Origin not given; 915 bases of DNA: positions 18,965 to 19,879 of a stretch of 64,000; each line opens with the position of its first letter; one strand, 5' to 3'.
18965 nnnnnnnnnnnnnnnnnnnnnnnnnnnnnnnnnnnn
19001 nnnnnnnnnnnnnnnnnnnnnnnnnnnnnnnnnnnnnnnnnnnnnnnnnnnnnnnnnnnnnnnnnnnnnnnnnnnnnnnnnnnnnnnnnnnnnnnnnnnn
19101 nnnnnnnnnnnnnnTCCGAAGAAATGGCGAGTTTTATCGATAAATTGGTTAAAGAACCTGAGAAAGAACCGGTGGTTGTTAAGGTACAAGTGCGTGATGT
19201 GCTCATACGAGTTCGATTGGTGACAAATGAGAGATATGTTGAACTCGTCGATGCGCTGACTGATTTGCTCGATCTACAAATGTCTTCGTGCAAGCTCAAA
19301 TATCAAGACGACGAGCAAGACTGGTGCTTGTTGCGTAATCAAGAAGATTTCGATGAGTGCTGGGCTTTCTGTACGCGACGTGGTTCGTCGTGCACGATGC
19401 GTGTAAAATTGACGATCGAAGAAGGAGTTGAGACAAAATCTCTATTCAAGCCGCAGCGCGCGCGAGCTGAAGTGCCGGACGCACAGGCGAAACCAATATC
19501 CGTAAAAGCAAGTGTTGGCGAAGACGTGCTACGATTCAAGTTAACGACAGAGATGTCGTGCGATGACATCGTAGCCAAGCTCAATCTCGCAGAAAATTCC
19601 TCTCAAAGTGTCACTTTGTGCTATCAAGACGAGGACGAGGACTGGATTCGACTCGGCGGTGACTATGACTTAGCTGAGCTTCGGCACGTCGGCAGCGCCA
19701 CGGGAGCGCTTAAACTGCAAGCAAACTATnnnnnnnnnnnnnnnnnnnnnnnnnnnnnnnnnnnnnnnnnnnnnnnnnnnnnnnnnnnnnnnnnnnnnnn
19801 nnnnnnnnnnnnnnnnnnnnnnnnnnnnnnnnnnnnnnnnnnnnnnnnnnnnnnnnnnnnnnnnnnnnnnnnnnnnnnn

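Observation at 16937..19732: NIN-like (RWP-RK) transcription factor with two tandem PB1 domains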

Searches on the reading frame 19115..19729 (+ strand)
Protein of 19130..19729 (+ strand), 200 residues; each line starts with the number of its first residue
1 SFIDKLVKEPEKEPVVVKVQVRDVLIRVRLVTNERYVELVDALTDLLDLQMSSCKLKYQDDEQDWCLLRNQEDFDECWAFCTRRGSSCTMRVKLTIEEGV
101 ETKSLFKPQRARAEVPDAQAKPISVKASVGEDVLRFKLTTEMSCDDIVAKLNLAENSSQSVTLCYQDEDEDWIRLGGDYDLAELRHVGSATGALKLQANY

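Call 17: search_solved_structures(query=window:19130-19729:+, max_evalue=1, show_alignments=3)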
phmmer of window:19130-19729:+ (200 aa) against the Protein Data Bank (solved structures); distinct sequences matched with E-value up to 1: 10.
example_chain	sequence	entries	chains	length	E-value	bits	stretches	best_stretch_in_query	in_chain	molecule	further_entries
1l6j_A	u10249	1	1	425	0.033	16.9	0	47-88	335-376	Matrix metalloproteinase-9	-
2kfk_B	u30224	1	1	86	0.24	14.2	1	133-181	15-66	Cell division control protein 24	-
2kfj_A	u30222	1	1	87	0.24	14.2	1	133-181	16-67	Cell division control protein 24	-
1eak_A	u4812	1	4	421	0.42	13.3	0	50-88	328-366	72 KDA TYPE IV COLLAGENASE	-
2g4s_A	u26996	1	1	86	0.47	13.2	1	47-92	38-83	Next to BRCA1 gene 1 protein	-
2bkf_A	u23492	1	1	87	0.48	13.2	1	47-92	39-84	ZINC-FINGER PROTEIN NBR1 (NEXT TO BREAST CANCER 1)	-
1pqs_A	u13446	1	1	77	0.52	13.1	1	156-181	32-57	Cell division control protein 24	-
1tz1_A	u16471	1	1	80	0.56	12.9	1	156-181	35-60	Cell division control protein 24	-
1wj6_A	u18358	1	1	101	0.58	12.9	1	47-92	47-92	KIAA0049 protein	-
1q1o_A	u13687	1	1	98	0.79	12.5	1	156-181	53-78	Cell division control protein 24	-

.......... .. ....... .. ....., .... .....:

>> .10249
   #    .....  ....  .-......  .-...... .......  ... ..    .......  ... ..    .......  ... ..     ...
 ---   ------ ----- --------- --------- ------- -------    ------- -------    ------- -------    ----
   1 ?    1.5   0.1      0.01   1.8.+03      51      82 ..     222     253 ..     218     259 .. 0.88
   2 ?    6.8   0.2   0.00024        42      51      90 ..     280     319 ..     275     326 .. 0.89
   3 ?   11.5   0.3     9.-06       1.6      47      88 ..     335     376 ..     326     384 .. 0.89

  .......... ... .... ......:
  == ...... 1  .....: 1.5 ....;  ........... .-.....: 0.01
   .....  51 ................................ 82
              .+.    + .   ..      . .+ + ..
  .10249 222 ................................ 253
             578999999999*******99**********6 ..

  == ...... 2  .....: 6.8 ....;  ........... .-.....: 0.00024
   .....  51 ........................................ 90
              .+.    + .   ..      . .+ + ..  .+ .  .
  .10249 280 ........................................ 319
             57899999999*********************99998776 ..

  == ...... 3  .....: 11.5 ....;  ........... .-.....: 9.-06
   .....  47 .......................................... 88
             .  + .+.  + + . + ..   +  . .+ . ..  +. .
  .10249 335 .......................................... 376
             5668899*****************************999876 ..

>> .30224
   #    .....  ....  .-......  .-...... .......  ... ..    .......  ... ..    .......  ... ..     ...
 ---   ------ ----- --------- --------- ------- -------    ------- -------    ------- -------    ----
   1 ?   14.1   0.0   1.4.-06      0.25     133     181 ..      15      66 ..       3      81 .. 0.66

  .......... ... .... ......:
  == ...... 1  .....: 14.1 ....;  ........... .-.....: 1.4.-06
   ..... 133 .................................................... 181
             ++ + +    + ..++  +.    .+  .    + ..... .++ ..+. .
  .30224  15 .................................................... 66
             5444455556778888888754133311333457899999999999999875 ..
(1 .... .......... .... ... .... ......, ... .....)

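Call 47: predict_structure(alignment_id=A2)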
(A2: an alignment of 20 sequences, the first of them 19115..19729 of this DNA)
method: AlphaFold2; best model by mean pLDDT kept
length: 205 residues; sequences in the alignment: 20
mean_pLDDT: 83.5   pTM: 0.79
mean pLDDT of the five models: 83.5, 83.4, 83.0, 83.0, 82.7
residues with pLDDT >= 90: 97; 70-90: 73; 50-70: 22; < 50: 13
segments of 3 or more residues with pLDDT < 50: 9-15
pLDDT, mean of each block of 10 residues (from residue 1): 48 55 94 90 94 92 93 96 87 89 79 61 74 94 89 83 77 94 87 89 91
secondary structure, 60 per line:
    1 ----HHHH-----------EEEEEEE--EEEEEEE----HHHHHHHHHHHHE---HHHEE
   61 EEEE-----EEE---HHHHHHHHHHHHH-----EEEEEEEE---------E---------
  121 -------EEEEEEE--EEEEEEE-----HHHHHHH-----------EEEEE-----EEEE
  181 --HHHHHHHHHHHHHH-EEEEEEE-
elements in order: H5-8 E20-26 E29-35 H40-51 E59-64 E70-72 H76-88 E94-101 E128-134 E137-143 H149-155 E167-171 E177-180 H183-196 E198-204

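Call 49: fold_search(model_id=the predicted structure, library=pdb)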
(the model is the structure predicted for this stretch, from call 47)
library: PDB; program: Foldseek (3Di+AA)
matches with E <= 10: 1099; with E <= 0.001: 44
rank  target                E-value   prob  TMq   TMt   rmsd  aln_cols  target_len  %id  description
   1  2bkf                  2.5e-05  1.00  0.36  0.80   2.6        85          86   14  Structure of the PB1 domain of NBR1 (released 2006-01-18)
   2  4z97_A                5.2e-05  1.00  0.30  0.13  16.3       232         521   10  Crystal structure of USP7 in complex with DNMT1(K1115Q) (released 2016-10-12)
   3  1wj6_MODEL_1_A        7.0e-05  1.00  0.35  0.66   4.9        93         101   12  Solution structure of RSGI RUH-024, a PB1 domain in human cDNA, KIAA0049 (released 2004-11-29)
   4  6mfs                  7.0e-05  1.00  0.30  0.17  14.1       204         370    9  Mouse talin1 residues 1-138 fused to residues 169-400 in complex with phosphatidylinositol 4,5-bisphosphate (PIP2) (released 2018-09-26)
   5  5c6d_A                7.9e-05  0.99  0.27  0.19  16.5       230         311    8  Crystal structure of USP7 in complex with UHRF1 (released 2015-09-09)
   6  8t0d                  1.0e-04  1.00  0.31  0.18  14.9       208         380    9  Crystal structure of integrin beta-2 tail bound to the FERM-folded talin head domain with E269A/Y270A/K306Q triple mutat (released 2024-07-03)
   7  9k2w_A                1.0e-04  0.99  0.29  0.13  16.5       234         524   10  Cryo-EM structure of USP7:DNMT1 complex; closed conformation (released 2025-06-25)
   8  5c6d_B                1.0e-04  0.98  0.25  0.18  16.6       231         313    7  Crystal structure of USP7 in complex with UHRF1 (released 2015-09-09)
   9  8so9_A                1.2e-04  1.00  0.30  0.07  24.1       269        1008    7  Phosphoinositide phosphate 3 kinase gamma (released 2024-04-03)
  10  4pyz_A                1.2e-04  0.98  0.26  0.22  16.4       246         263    6  Crystal structure of the first two Ubl domains of Deubiquitylase USP7 (released 2014-04-16)
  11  7xpy                  1.4e-04  0.99  0.29  0.13  16.4       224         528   10  Crystal structure of USP7 in complex with its inhibitor (released 2022-08-24)
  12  9c1t                  1.4e-04  1.00  0.31  0.18  15.2       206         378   10  Crystal structure of integrin beta-3 tail bound to the FERM-folded talin head domain with a D397R mutation (released 2025-04-23)
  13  6yva_C                1.6e-04  1.00  0.28  0.36  14.7       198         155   12  PLpro-C111S with mISG15 (released 2020-05-13)
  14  4wph_B                1.6e-04  0.99  0.29  0.19  16.4       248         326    9  Crystal structure of USP7 ubiquitin-like domains in compact conformation (released 2015-06-17)
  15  4wph_A                1.8e-04  0.99  0.29  0.19  16.5       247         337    9  Crystal structure of USP7 ubiquitin-like domains in compact conformation (released 2015-06-17)
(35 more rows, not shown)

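Call 50: find_homologous_proteins(query=A2, max_evalue=1e-8)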
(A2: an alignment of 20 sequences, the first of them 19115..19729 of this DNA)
Query A2 (20 sequences) (205 aa, profile of the alignment): 8 proteins with E <= 1e-8 among 5297 candidates.
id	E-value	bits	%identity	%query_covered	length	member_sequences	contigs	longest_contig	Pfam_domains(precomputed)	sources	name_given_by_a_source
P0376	5.9e-67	243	30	90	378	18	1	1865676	PF00564.31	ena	-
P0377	1.3e-66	242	29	90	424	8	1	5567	PF00564.31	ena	-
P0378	2.8e-66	241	25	99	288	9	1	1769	PF00564.31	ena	-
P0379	4.7e-60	221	25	88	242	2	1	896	PF00564.31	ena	-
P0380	7.3e-60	220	32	95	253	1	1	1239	PF00564.31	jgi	-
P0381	1.3e-42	164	33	37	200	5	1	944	PF00564.31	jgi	jgi:hypothetical protein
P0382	5.6e-33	132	100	54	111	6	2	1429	PF00564.31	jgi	jgi:hypothetical protein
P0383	1.8e-26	111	29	37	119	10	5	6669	PF00564.31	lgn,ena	-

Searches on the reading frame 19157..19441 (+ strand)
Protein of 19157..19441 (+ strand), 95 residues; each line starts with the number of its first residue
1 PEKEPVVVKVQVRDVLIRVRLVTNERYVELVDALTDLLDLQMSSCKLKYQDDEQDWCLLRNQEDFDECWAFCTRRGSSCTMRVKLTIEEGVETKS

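Call 5: search_protein_families(library=pfam, proteins=[window:19157-19441:+], max_evalue=10)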
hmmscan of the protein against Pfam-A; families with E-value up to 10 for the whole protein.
seq(95 aa): 3 families
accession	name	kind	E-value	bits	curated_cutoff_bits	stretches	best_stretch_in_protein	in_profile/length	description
PF00564.30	PB1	-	2.6e-12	47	23.6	1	6-84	2-78/84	PB1 domain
PF00040.24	fn2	-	0.18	12.3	22.2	1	42-72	12-42/42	Fibronectin type II domain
PF19416.4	Astro_VPg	-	1.8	9.9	25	0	15-39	28-59/104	Astrovirus VPg protein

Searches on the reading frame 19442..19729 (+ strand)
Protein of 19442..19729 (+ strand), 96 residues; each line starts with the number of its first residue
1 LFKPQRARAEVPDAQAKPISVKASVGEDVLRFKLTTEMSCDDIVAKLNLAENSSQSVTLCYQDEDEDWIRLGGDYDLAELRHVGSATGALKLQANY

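Call 5: search_protein_families(library=pfam, proteins=[window:19442-19729:+], max_evalue=10)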
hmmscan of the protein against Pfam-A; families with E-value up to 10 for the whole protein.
seq(96 aa): 1 family
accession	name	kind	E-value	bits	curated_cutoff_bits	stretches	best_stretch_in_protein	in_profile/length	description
PF00564.30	PB1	-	4.6e-08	33.4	23.6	1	19-80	2-65/84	PB1 domain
